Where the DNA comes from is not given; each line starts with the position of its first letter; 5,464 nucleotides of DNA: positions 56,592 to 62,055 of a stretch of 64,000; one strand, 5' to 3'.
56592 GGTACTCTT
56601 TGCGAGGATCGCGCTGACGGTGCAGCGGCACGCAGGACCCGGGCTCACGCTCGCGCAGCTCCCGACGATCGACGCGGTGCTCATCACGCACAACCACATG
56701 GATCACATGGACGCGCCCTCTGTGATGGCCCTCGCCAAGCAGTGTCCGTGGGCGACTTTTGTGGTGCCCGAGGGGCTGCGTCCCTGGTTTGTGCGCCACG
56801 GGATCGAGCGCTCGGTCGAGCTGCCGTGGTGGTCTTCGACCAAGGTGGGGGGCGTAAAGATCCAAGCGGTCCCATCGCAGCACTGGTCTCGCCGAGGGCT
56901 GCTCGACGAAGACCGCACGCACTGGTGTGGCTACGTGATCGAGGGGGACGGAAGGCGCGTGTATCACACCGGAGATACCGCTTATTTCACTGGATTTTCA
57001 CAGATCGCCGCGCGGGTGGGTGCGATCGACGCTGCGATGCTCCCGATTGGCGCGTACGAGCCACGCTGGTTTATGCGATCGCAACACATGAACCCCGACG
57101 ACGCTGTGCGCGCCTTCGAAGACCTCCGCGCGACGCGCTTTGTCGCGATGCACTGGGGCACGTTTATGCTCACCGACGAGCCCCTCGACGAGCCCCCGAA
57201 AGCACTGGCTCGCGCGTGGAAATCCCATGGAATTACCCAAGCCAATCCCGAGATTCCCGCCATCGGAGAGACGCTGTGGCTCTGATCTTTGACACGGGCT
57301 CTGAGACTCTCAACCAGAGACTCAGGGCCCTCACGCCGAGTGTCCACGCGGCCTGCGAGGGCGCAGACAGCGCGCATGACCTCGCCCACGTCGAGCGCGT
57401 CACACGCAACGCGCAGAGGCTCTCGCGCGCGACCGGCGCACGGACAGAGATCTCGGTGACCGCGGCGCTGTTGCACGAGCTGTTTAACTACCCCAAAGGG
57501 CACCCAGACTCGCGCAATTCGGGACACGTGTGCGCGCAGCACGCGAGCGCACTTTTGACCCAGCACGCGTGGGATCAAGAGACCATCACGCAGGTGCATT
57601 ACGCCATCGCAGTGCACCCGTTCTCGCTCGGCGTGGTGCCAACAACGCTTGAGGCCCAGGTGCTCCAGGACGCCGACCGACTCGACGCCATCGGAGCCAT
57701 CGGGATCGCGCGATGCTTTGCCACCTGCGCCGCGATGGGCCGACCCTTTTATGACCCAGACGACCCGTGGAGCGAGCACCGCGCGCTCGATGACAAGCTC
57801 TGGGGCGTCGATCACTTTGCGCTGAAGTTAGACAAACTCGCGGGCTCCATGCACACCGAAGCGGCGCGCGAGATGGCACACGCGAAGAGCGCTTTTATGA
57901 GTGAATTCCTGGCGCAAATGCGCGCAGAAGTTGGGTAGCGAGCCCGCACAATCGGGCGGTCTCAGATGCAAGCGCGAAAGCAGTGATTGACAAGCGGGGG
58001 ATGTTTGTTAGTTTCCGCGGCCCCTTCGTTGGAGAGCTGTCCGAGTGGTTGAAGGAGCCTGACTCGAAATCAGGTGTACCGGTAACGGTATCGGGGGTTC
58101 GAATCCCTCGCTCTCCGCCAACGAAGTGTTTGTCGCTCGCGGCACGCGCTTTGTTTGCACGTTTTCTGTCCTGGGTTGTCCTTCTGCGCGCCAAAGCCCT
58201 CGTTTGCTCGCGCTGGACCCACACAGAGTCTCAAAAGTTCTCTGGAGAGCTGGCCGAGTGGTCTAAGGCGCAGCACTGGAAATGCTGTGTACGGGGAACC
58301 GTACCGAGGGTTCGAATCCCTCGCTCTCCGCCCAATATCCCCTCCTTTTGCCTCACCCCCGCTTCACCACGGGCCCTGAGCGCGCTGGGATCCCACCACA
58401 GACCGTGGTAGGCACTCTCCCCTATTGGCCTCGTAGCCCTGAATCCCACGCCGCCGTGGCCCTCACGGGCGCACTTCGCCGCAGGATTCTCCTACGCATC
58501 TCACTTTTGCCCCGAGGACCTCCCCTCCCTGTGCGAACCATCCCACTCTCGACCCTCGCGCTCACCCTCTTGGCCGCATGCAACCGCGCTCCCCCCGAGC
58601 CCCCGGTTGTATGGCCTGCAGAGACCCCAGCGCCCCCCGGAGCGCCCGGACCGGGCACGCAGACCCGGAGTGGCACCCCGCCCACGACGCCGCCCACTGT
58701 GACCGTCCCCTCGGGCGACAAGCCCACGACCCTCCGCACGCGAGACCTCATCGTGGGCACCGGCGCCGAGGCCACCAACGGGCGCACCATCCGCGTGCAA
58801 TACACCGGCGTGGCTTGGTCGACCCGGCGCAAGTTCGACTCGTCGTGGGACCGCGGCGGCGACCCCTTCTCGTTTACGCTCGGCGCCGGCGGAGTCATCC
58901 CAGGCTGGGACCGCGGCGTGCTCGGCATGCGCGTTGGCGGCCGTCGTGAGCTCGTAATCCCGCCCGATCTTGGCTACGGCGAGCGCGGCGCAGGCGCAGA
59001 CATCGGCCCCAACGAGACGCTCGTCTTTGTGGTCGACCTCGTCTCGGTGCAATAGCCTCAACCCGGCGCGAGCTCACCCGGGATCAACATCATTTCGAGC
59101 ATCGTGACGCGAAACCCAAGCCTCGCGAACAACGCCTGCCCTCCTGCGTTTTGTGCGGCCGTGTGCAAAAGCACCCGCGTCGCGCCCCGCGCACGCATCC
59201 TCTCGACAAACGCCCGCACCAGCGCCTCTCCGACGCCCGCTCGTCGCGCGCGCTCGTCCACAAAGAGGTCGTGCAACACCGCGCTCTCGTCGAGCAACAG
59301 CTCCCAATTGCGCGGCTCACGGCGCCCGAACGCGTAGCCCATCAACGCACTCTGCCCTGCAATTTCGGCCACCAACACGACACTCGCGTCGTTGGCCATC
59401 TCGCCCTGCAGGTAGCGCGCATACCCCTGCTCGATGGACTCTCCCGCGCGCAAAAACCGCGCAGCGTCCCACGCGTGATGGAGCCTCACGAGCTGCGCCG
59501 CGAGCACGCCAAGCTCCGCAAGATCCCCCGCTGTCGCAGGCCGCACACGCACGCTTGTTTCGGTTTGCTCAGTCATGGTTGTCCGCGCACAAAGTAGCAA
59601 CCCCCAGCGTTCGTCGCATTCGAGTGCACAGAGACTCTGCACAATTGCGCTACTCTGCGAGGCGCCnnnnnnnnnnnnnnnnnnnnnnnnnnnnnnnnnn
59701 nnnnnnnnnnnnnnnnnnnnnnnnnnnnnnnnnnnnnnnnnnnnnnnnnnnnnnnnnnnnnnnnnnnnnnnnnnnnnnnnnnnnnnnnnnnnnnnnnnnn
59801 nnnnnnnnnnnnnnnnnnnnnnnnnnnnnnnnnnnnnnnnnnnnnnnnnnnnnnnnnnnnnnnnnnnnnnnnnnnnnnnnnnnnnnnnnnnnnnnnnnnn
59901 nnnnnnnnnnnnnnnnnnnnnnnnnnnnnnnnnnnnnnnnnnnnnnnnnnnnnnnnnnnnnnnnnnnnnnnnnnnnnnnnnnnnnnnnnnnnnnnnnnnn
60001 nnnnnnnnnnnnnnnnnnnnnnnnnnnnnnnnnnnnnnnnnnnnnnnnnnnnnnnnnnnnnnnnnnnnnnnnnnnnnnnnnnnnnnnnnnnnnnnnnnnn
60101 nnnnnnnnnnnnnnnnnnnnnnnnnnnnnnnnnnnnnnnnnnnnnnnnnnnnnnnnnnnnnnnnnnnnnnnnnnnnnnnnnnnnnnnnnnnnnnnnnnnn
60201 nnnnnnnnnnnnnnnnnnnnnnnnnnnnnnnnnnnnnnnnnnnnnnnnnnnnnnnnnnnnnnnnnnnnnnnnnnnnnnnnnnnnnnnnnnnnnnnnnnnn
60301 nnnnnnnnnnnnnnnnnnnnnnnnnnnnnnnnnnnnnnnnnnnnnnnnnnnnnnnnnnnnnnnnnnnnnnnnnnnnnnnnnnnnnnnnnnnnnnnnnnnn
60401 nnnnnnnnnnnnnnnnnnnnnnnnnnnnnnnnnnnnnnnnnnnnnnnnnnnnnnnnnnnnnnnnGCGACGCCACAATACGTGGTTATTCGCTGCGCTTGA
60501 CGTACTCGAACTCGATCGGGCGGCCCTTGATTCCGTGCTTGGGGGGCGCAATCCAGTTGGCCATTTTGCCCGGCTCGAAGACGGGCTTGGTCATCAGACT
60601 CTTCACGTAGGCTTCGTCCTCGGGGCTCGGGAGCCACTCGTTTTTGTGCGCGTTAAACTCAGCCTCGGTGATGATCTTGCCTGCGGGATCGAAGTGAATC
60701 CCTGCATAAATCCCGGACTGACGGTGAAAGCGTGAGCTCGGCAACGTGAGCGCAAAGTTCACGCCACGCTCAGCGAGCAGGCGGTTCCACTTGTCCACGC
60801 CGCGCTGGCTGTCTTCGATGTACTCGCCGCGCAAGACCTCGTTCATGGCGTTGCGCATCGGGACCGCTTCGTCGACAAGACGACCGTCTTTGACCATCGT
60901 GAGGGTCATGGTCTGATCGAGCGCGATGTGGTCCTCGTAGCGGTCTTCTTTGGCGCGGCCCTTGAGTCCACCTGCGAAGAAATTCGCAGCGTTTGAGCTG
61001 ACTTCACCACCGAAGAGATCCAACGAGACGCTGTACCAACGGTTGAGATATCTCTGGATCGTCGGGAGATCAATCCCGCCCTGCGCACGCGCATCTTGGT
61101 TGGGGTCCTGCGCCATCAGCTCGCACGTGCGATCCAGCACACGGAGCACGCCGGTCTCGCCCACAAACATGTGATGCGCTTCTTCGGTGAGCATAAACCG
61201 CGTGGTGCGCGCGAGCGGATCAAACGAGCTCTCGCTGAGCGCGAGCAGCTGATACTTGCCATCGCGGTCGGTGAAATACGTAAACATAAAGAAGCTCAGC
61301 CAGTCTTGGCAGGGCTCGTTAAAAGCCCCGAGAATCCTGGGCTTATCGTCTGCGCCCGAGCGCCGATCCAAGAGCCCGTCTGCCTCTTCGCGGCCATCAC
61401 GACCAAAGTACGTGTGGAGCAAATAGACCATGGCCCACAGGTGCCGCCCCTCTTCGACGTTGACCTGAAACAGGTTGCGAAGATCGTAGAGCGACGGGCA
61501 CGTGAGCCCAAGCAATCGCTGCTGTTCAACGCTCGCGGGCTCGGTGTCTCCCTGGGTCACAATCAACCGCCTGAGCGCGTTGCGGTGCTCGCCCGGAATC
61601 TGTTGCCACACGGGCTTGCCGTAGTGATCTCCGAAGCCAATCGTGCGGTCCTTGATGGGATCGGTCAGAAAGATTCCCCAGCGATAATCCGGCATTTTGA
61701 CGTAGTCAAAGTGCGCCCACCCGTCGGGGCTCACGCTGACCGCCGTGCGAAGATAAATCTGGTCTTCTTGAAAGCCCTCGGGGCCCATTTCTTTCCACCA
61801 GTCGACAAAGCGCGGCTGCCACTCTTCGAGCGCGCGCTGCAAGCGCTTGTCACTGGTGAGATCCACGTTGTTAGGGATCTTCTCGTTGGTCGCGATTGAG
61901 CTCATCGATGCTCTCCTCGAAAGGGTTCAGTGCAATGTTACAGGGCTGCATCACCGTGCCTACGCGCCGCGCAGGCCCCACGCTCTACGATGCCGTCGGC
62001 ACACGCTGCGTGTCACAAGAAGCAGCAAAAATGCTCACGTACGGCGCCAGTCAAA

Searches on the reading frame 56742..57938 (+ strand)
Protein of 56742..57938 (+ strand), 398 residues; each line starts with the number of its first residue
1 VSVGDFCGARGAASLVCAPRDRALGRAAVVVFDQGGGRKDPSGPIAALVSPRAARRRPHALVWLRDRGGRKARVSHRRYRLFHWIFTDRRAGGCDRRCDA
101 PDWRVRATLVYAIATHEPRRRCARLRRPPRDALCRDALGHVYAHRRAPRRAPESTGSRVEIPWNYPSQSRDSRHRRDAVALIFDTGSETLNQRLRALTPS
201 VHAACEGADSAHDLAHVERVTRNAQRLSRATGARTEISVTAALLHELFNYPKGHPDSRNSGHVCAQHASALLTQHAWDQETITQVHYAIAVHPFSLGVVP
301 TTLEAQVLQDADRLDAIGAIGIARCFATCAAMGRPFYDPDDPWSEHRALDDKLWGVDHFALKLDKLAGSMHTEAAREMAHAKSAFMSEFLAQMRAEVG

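Call 61: search_protein_families(library=pfam, proteins=[window:56742-57938:+], max_evalue=0.01)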
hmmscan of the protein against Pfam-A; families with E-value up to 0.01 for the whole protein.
window:56742-57938:+ (398 aa): 1 family
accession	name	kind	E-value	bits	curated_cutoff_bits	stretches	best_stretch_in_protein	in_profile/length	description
PF01966.28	HD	-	1.9e-07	31.8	22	1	215-316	3-115/116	HD domain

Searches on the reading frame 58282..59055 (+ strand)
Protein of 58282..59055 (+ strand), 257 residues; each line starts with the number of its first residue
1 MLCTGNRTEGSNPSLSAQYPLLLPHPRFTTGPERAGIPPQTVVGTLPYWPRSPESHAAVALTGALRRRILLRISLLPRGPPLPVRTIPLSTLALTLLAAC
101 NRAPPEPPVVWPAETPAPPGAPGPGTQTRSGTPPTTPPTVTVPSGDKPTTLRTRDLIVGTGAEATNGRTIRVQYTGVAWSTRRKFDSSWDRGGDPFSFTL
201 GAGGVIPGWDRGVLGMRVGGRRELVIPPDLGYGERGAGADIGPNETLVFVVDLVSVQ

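Call 61: search_protein_families(library=pfam, proteins=[window:58282-59055:+], max_evalue=0.01)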
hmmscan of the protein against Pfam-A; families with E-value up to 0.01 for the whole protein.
window:58282-59055:+ (257 aa): 1 family
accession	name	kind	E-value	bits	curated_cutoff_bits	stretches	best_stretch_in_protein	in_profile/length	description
PF00254.34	FKBP_C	-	9.5e-29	100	21.1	1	163-254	3-94/94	FKBP-type peptidyl-prolyl cis-trans isomerase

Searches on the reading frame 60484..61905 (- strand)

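Call 59: search_protein_families(library=pfam, proteins=[window:60484-61905:-], max_evalue=0.001)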
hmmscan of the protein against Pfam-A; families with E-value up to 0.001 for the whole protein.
window:60484-61905:- (473 aa): 1 family
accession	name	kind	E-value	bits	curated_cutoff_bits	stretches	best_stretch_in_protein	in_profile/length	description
PF05138.18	PaaA_PaaC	-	3.4e-06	26.9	28.5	1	173-301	78-188/263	Phenylacetic acid catabolic protein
